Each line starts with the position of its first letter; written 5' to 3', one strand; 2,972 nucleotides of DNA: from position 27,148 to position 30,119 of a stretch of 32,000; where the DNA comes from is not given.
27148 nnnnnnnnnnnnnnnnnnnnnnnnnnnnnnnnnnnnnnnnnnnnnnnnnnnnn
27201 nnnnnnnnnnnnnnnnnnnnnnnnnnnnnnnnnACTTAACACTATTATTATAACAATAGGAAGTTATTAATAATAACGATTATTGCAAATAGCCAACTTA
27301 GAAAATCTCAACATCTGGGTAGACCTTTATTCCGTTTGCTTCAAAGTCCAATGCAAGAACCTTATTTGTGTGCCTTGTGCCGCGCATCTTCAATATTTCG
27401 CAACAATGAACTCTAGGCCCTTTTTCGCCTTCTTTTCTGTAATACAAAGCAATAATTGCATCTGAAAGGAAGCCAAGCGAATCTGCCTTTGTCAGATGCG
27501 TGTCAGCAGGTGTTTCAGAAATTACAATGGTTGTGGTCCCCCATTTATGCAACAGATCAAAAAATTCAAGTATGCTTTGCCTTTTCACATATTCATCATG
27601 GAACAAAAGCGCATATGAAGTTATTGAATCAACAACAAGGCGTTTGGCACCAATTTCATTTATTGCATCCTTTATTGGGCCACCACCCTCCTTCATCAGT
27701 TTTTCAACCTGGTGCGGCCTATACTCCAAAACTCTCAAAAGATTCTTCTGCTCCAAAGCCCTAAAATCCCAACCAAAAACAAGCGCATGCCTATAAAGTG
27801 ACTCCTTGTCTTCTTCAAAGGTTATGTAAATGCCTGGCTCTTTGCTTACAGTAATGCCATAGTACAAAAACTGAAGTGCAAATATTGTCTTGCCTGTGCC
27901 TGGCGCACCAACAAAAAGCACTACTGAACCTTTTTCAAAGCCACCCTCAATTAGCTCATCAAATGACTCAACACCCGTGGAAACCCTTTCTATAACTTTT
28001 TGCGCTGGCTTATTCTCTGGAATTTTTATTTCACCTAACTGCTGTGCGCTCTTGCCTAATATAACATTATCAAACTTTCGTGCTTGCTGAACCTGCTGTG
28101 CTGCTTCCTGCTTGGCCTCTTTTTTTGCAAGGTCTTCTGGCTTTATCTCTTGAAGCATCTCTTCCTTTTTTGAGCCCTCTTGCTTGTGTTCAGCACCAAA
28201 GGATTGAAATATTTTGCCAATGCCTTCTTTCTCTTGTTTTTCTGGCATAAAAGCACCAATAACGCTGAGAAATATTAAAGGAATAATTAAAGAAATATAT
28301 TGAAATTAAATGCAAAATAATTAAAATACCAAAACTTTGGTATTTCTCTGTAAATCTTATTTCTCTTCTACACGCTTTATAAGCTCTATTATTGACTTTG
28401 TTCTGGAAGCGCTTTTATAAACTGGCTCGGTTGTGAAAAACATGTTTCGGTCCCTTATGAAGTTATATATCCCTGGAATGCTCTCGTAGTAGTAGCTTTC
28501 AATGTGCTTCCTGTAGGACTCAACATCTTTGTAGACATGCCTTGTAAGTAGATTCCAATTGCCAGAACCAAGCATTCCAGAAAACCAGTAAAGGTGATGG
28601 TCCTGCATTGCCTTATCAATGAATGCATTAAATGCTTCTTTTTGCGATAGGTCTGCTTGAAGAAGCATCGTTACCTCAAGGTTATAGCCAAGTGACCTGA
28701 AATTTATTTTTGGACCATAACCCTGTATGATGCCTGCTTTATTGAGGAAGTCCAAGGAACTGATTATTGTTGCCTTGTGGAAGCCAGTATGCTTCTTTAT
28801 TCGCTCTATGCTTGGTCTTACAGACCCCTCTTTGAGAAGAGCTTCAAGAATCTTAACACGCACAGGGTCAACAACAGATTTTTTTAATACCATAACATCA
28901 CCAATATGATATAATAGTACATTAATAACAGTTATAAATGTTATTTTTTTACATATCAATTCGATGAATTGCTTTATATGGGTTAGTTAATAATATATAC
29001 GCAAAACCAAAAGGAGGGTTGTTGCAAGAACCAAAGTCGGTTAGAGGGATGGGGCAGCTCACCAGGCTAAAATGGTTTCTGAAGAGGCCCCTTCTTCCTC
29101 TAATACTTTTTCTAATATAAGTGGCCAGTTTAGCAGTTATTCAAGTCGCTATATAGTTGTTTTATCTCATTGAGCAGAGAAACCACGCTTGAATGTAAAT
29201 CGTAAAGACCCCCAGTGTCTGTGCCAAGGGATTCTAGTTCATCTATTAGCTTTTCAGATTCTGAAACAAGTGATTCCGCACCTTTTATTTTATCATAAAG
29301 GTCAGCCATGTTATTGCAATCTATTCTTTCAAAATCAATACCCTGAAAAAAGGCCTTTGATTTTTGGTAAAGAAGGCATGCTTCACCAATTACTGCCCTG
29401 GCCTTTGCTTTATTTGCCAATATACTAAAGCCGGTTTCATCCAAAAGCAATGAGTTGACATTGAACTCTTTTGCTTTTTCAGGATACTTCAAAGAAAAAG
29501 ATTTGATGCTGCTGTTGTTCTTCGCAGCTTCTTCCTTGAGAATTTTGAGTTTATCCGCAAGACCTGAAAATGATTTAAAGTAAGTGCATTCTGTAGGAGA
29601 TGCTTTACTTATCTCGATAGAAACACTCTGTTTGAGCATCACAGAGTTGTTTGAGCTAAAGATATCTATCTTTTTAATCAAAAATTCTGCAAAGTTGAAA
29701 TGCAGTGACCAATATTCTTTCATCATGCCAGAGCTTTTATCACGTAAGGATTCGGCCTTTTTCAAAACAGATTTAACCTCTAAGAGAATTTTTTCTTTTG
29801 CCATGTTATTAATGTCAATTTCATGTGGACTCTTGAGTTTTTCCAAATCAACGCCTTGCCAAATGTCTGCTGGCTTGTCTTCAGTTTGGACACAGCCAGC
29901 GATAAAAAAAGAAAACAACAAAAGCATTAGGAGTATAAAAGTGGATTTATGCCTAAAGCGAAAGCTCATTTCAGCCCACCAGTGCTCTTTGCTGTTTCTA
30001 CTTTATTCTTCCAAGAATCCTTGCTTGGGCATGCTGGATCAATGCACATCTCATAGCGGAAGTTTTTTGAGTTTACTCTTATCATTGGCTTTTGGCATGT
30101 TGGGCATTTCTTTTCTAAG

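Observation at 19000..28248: Locus C: 10-gene, 9.2-kb pilus operon headed by a KaiC/ArlH-like ATPase and a giant adhesin-pilin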

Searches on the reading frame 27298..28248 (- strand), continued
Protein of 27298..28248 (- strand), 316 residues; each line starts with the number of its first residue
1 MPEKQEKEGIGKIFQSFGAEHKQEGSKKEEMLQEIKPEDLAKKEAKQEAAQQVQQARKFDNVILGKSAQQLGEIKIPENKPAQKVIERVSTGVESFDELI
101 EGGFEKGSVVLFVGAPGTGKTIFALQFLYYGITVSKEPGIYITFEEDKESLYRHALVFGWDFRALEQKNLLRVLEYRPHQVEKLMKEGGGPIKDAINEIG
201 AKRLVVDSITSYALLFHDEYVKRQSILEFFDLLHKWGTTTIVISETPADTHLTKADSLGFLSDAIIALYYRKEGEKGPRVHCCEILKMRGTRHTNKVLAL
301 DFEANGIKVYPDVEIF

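Call 12: find_related_loci(query=A1, collection=genome_contigs, flank=10000)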
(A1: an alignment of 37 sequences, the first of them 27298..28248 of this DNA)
Query A1 (316 aa) in genome_contigs; peptide patterns used: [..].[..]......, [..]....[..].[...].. (x = any residue, [..] = any of these).
464 stretches matched a pattern; 449 encode a relative of the query (tblastn E <= 1e-3); the best 80 are kept; 80 distinct loci.
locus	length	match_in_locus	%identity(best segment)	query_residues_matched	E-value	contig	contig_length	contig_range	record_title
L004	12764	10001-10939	84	1-316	4e-178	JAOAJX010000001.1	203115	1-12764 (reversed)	MAG: Candidatus Iainarchaeum archaeon isolate SKW289 NODE_1_length_203115_cov_9.275077, whole genome shotgun sequence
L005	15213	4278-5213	70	1-316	8e-150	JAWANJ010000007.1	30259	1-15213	MAG: Candidatus Iainarchaeum archaeon isolate SRBZ-2_201901_bins_199 SRBZ-2_201901_bins_199_scaffold_7, whole genome sho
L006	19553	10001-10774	64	59-316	1e-112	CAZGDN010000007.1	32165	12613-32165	MAG TPA_asm: uncultured archaeon isolate SRP141559_co1_70 genome assembly, contig: NODE_526_length_32165_cov_20.936064,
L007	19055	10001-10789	63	54-316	4e-110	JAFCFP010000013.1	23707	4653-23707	MAG: Candidatus Iainarchaeum archaeon isolate Meg22_1618_Bin_64 Meg22_1618_Bin_64_scaffold_2474, whole genome shotgun se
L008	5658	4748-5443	66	85-316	1e-105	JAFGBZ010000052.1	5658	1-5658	MAG: Candidatus Iainarchaeum archaeon isolate Zod_Metabat.1066 k87_7854175, whole genome shotgun sequence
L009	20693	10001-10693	65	86-316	2e-103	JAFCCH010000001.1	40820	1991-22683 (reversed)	MAG: Thaumarchaeota archaeon isolate AB_1215_Bin_64 AB_1215_Bin_64.fna_scaffold_537, whole genome shotgun sequence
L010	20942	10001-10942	54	1-316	4e-103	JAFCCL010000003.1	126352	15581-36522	MAG: Candidatus Iainarchaeum archaeon isolate AB_3033_Bin_170 AB_3033_Bin_170_scaffold_49, whole genome shotgun sequence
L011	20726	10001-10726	59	74-316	7e-101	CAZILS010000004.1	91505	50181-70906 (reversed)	MAG TPA_asm: uncultured archaeon isolate SRP141376_co4_238 genome assembly, contig: NODE_384_length_91505_cov_16.639267,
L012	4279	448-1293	55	51-316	6e-100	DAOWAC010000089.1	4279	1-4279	MAG TPA_asm: Chloroflexota bacterium isolate CSMAG_1825 CSMAG_1825_k141_1567907_length_4279_cov_7.0000, whole genome sho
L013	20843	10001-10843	55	37-316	3e-98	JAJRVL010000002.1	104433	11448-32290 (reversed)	MAG: archaeon isolate Dive96_bin10.390 k141_947515, whole genome shotgun sequence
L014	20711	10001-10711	66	80-316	4e-98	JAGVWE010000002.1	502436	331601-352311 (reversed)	MAG: Candidatus Iainarchaeum archaeon isolate RIFCSPLOWO2_01_FULL_58_19 rifcsplowo2_01_scaffold_11, whole genome shotgun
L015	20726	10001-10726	60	75-316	1e-97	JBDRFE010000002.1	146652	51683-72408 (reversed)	MAG: archaeon isolate MEGAHIT-group-1.353 k141_10673, whole genome shotgun sequence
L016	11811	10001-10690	60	87-316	6e-96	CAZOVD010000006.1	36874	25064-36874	MAG TPA_asm: uncultured archaeon isolate SRP193661_co2_56 genome assembly, contig: NODE_1091_length_36874_cov_6.167739,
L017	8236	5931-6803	50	26-316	8e-96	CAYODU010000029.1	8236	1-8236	MAG TPA_asm: uncultured archaeon isolate SRP178699_co1_626 genome assembly, contig: NODE_12340_length_8236_cov_5.532942,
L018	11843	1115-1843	61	75-316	2e-95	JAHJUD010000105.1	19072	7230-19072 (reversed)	MAG: Candidatus Micrarchaeota archaeon isolate OS_PC_MetaG.mb.82 OS_PC_MetaG.mb.82_k141_395025, whole genome shotgun seq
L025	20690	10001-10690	59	87-316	8e-93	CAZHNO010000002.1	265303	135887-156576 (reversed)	MAG TPA_asm: uncultured archaeon isolate SRP263991_co2_691 genome assembly, contig: NODE_6_length_265303_cov_9.046850, w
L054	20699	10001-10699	52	76-309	4e-78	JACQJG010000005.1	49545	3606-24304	MAG: Candidatus Iainarchaeum archaeon isolate NC_groundwater_1145_Ag_S-0.1um_48_87 S_p1_S3_coassembly_k141_805876, whole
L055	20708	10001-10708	53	76-311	5e-77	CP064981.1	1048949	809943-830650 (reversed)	MAG: Candidatus Iainarchaeum archaeon isolate Fred_18-Q3-R57-64_BAT3C.431 chromosome, complete genome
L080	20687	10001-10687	45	87-316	1e-65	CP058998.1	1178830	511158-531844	MAG: Candidatus Fermentimicrarchaeum limneticum isolate Sv326 chromosome, complete genome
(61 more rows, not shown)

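Call 27: search_solved_structures(query=window:27298-28248:-, max_evalue=0.00001)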
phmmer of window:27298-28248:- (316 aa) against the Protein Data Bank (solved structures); distinct sequences matched with E-value up to 0.00001: 46.
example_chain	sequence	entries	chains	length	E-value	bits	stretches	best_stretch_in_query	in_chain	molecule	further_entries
8zn5_B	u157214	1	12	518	1.8e-60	208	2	78-311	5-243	KaiC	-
8zn6_F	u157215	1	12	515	3.6e-53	184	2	79-311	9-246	KaiC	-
7dyk_A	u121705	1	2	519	1.8e-52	181.7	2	73-311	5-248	Circadian clock protein kinase KaiC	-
3k0f_A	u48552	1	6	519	2e-52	181.6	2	73-311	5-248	Circadian clock protein kinase KaiC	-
3k0e_A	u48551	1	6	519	2.1e-52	181.5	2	73-311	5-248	Circadian clock protein kinase KaiC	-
7dye_A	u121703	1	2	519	2.4e-52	181.3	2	73-311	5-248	Circadian clock protein kinase KaiC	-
3jzm_A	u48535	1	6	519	2.4e-52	181.3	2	73-311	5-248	Circadian clock protein kinase kaiC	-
3k0a_A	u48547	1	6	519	2.4e-52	181.3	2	73-311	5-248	Circadian clock protein kinase KaiC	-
1u9i_A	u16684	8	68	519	2.4e-52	181.3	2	73-311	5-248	KaiC | Circadian clock protein kinase kaiC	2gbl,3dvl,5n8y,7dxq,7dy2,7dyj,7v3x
7wdc_A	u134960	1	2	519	2.5e-52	181.3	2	73-311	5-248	Circadian clock protein kinase KaiC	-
1tf7_A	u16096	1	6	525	2.5e-52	181.2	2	73-311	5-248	KaiC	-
8wve_A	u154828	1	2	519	3.2e-52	180.9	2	73-311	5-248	Circadian clock oscillator protein KaiC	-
3k0c_A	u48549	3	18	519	3.3e-52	180.9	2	73-311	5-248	Circadian clock protein kinase KaiC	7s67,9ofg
7dyi_A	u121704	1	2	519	3.3e-52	180.9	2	73-311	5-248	Circadian clock protein kinase KaiC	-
3k09_A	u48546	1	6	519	3.3e-52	180.9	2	73-311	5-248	Circadian clock protein kinase kaiC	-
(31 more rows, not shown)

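Call 55: search_protein_families(library=ncbifam, proteins=[L080:15511-17235:+, L025:20034-20678:-, L009:16109-18019:+], max_evalue=0.001)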
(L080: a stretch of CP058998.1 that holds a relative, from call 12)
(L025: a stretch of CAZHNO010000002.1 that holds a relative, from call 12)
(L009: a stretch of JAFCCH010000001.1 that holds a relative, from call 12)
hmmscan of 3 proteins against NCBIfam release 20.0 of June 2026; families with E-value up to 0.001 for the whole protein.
L080:15511-17235:+ (574 aa): 21 families
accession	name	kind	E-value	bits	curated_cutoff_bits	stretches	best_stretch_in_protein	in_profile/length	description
NF058587.1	archaellum_moto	equivalog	3.4e-81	273.6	550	1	132-560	93-519/527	archaellum flagellar ATPase motor FlaI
TIGR03819.1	heli_sec_ATPase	hypoth_equivalog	5.8e-52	177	373.15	1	173-440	36-297/340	TadA family conjugal transfer-associated ATPase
NF053672.1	bindosome_BasE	exception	1.3e-40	139.7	1000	1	196-562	145-511/512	bindosome assembly system ATPase subunit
TIGR02788.1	VirB11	equivalog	1e-38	133.2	249.95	1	196-441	2-263/308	P-type DNA transfer ATPase VirB11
TIGR02782.1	TrbB_P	equivalog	4e-32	111.7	304.55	1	193-442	15-254/303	P-type conjugative transfer ATPase TrbB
NF010475.0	PRK13900.1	equivalog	1.7e-29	102.9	389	1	307-440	148-279/333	type IV secretion system ATPase VirB11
NF010469.0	PRK13894.1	subfamily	9.3e-26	90.9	508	1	244-477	76-306/320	conjugal transfer ATPase TrbB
NF010425.0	PRK13851.1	equivalog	9.7e-24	83.9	461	1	307-441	150-281/344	type IV secretion system protein VirB11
NF010407.0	PRK13833.1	subfamily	1.7e-23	83.6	499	1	254-442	81-261/323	conjugal transfer protein TrbB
NF041000.1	ATPase_ComGA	equivalog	9.1e-20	70.7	300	1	307-446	115-248/267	competence type IV pilus ATPase ComGA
TIGR02538.1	type_IV_pilB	equivalog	8.9e-14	51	675.65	1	322-462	319-450/564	type IV-A pilus assembly ATPase PilB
NF007755.0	PRK10436.1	equivalog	6.4e-13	48.2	617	1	310-466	209-357/465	type II secretion system protein GspE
TIGR01420.1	pilT_fam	subfamily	2e-12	47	319.1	1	322-442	125-241/343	PilT/PilU family type 4a pilus ATPase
NF053534.1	T4PilAsmATPsTfpB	equivalog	2.7e-12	45.9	850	1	312-443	327-452/584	type IV pilus assembly ATPase TfpB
TIGR02533.1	type_II_gspE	equivalog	1.5e-11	43.6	630.25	1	314-450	237-366/486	type II secretion system ATPase GspE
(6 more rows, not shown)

L025:20034-20678:- (214 aa): 18 families
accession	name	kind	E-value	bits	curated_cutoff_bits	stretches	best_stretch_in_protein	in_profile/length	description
NF058587.1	archaellum_moto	equivalog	3.7e-29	101.8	550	1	2-189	325-517/527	archaellum flagellar ATPase motor FlaI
TIGR03819.1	heli_sec_ATPase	hypoth_equivalog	5e-18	65.4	373.15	1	2-71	228-297/340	TadA family conjugal transfer-associated ATPase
NF041000.1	ATPase_ComGA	equivalog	1e-14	54.2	300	1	18-80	189-251/267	competence type IV pilus ATPase ComGA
TIGR02782.1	TrbB_P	equivalog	2.1e-14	53.5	304.55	1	14-115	195-299/303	P-type conjugative transfer ATPase TrbB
TIGR02788.1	VirB11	equivalog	1.2e-13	50.8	249.95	1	6-73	197-264/308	P-type DNA transfer ATPase VirB11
NF053672.1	bindosome_BasE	exception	1.2e-13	50.7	1000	1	2-192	320-510/512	bindosome assembly system ATPase subunit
NF010469.0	PRK13894.1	subfamily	1.5e-12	47.5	508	1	13-111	206-309/320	conjugal transfer ATPase TrbB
NF007755.0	PRK10436.1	equivalog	2.3e-12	46.3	617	1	21-97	282-357/465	type II secretion system protein GspE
TIGR01420.1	pilT_fam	subfamily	1.8e-11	43.8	319.1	1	20-73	188-241/343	PilT/PilU family type 4a pilus ATPase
NF010407.0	PRK13833.1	subfamily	2e-11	43.9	499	1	14-116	202-307/323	conjugal transfer protein TrbB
TIGR02538.1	type_IV_pilB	equivalog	2.4e-11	42.9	675.65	1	22-112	380-469/564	type IV-A pilus assembly ATPase PilB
NF010475.0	PRK13900.1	equivalog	8e-11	41.6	389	1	9-70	217-278/333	type IV secretion system ATPase VirB11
TIGR02533.1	type_II_gspE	equivalog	5.2e-09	35.3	630.25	1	20-83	305-368/486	type II secretion system ATPase GspE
NF053534.1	T4PilAsmATPsTfpB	equivalog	1.5e-08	33.5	850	1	18-86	396-464/584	type IV pilus assembly ATPase TfpB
NF010425.0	PRK13851.1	equivalog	3.4e-07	29.5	461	1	5-71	214-280/344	type IV secretion system protein VirB11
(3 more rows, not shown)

L009:16109-18019:+ (636 aa): 18 families
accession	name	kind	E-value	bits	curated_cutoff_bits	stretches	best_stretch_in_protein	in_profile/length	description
NF058587.1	archaellum_moto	equivalog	9.5e-85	285.3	550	1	159-612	52-518/527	archaellum flagellar ATPase motor FlaI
TIGR03819.1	heli_sec_ATPase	hypoth_equivalog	2.1e-53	181.7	373.15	1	232-493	43-298/340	TadA family conjugal transfer-associated ATPase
TIGR02788.1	VirB11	equivalog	1.4e-42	145.8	249.95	2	359-493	133-263/308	P-type DNA transfer ATPase VirB11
NF053672.1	bindosome_BasE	exception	2.5e-42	145.3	1000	1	247-613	144-509/512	bindosome assembly system ATPase subunit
TIGR02782.1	TrbB_P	equivalog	2e-31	109.4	304.55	1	246-529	16-292/303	P-type conjugative transfer ATPase TrbB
NF010475.0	PRK13900.1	equivalog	1.4e-29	103.2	389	1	359-492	149-279/333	type IV secretion system ATPase VirB11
NF010469.0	PRK13894.1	subfamily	7.6e-25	87.9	508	1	267-532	47-309/320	conjugal transfer ATPase TrbB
NF010425.0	PRK13851.1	equivalog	1.4e-24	86.7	461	1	356-487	148-275/344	type IV secretion system protein VirB11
NF010407.0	PRK13833.1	subfamily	5.7e-23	81.8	499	1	294-529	69-302/323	conjugal transfer protein TrbB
NF041000.1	ATPase_ComGA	equivalog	3.2e-19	69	300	1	367-496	124-246/267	competence type IV pilus ATPase ComGA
TIGR01420.1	pilT_fam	subfamily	1.6e-13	50.6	319.1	1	373-493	125-240/343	PilT/PilU family type 4a pilus ATPase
TIGR02538.1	type_IV_pilB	equivalog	4.1e-13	48.8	675.65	1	373-518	319-454/564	type IV-A pilus assembly ATPase PilB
NF007755.0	PRK10436.1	equivalog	5.4e-13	48.4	617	1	372-513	220-352/465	type II secretion system protein GspE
NF053534.1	T4PilAsmATPsTfpB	equivalog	1.5e-10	40.2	850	1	364-494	328-451/584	type IV pilus assembly ATPase TfpB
TIGR02533.1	type_II_gspE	equivalog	2.1e-10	39.9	630.25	1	327-494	202-358/486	type II secretion system ATPase GspE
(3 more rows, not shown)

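Call 62: search_protein_families(library=pfam, proteins=[L054:7872-9842:-, L010:575-1093:+, L010:2310-2828:+, L010:46-609:+, L016:5067-5621:+, L016:5621-6301:+, L016:9339-9788:-, L054:1598-3505:+, L055:19210-20232:-], max_evalue=0.001)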
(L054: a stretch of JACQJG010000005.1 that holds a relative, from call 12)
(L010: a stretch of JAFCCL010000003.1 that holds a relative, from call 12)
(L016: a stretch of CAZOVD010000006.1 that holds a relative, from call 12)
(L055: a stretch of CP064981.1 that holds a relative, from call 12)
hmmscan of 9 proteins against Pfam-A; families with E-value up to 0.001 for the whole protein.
L054:7872-9842:- (656 aa): 6 families
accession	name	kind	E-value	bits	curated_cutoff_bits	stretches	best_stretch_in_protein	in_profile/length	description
PF13307.12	Helicase_C_2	-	2.1e-39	135.7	25.3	1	461-627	2-168/170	Helicase C-terminal domain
PF06733.21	DEAD_2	-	3.5e-16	59.8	21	1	84-258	11-171/172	DEAD_2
PF06777.17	HBB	-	1.6e-12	47.9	30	1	342-446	91-189/190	Helical and beta-bridge domain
PF04851.21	ResIII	-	1.8e-09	38.1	22.5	1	18-88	3-75/164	Type III restriction enzyme, res subunit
PF00270.35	DEAD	-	1.6e-08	34.9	26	1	32-102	9-79/167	DEAD/DEAH box helicase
PF02562.22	PhoH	-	5.3e-05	23.2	27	0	30-98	12-81/205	PhoH-like protein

L010:575-1093:+ (172 aa): 0 families

L010:2310-2828:+ (172 aa): 2 families
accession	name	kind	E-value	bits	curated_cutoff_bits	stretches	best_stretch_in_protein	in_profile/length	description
PF01974.23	tRNA_int_endo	-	3e-27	95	27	1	78-164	1-85/85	tRNA intron endonuclease, catalytic C-terminal domain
PF02778.19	tRNA_int_endo_N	-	3.8e-12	46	21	1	7-67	5-66/67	tRNA intron endonuclease, N-terminal domain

L010:46-609:+ (187 aa): 0 families

L016:5067-5621:+ (184 aa): 0 families

L016:5621-6301:+ (226 aa): 0 families

L016:9339-9788:- (149 aa): 0 families

L054:1598-3505:+ (635 aa): 3 families
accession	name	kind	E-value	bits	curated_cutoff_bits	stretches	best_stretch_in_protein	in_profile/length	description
PF10633.15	NPCBM_assoc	-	2.7e-11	43.9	24.4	0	359-428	6-76/78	NPCBM-associated, NEW3 domain of alpha-galactosidase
PF22067.2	Cep192_D3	-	2e-05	25.1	27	0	355-414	14-71/99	Cep192 domain 3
PF12690.13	BsuPI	-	2e-05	24.9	22.9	0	503-543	61-100/101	Intracellular proteinase inhibitor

L055:19210-20232:- (340 aa): 2 families
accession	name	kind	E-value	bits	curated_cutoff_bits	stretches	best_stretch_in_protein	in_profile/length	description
PF01769.21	MgtE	-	1.6e-19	70.8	27.6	1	213-335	1-125/125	Divalent cation transporter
PF00571.33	CBS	-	3.5e-17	62.9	24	2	89-142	1-55/57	CBS domain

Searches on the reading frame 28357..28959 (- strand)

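Call 29: search_protein_families(library=pfam, proteins=[window:28357-28959:-], max_evalue=0.05)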
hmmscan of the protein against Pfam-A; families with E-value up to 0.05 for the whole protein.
window:28357-28959:- (200 aa): 3 families
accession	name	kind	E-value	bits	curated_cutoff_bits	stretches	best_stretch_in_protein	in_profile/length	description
PF13730.12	HTH_36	-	0.00014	22.1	25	1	49-78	26-55/55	Helix-turn-helix domain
PF01022.26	HTH_5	-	0.00091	19.5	22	1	31-79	1-46/47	Bacterial regulatory protein, arsR family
PF14394.12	DUF4423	-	0.021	15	30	1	37-83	25-71/165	Domain of unknown function (DUF4423)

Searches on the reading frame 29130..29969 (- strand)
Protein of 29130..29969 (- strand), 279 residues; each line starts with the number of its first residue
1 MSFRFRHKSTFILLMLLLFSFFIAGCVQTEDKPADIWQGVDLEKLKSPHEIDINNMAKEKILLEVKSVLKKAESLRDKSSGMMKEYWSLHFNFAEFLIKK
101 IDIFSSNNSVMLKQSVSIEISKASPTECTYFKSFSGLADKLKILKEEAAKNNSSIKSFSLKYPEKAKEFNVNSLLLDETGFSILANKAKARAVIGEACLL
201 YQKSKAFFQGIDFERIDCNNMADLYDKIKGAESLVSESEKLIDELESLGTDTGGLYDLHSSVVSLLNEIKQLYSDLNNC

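Call 29: search_protein_families(library=pfam, proteins=[window:29130-29969:-], max_evalue=0.05)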
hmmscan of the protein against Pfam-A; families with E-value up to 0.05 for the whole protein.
window:29130-29969:- (279 aa): 0 families

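Call 43: find_encoding_contigs(protein=window:29130-29969:-, flank=10000, max_places=3)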
Protein window:29130-29969:- (279 aa): 1 contig read that carries it; 1 place shown.
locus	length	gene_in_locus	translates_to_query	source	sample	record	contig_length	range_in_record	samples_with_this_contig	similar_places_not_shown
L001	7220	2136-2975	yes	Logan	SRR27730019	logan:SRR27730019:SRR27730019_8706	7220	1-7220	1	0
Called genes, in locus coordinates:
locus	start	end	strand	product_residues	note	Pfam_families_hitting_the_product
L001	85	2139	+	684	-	PF01751:Toprim, PF01131:Topoisom_bac, PF01396:Zn_ribbon_Top1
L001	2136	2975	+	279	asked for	-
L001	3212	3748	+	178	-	-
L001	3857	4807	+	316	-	PF13481:AAA_25 (weak), PF03796:DnaB_C (faint), PF06745:ATPase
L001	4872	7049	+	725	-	PF10633:NPCBM_assoc (faint), PF22544:HYDIN_VesB_CFA65-like_Ig (faint)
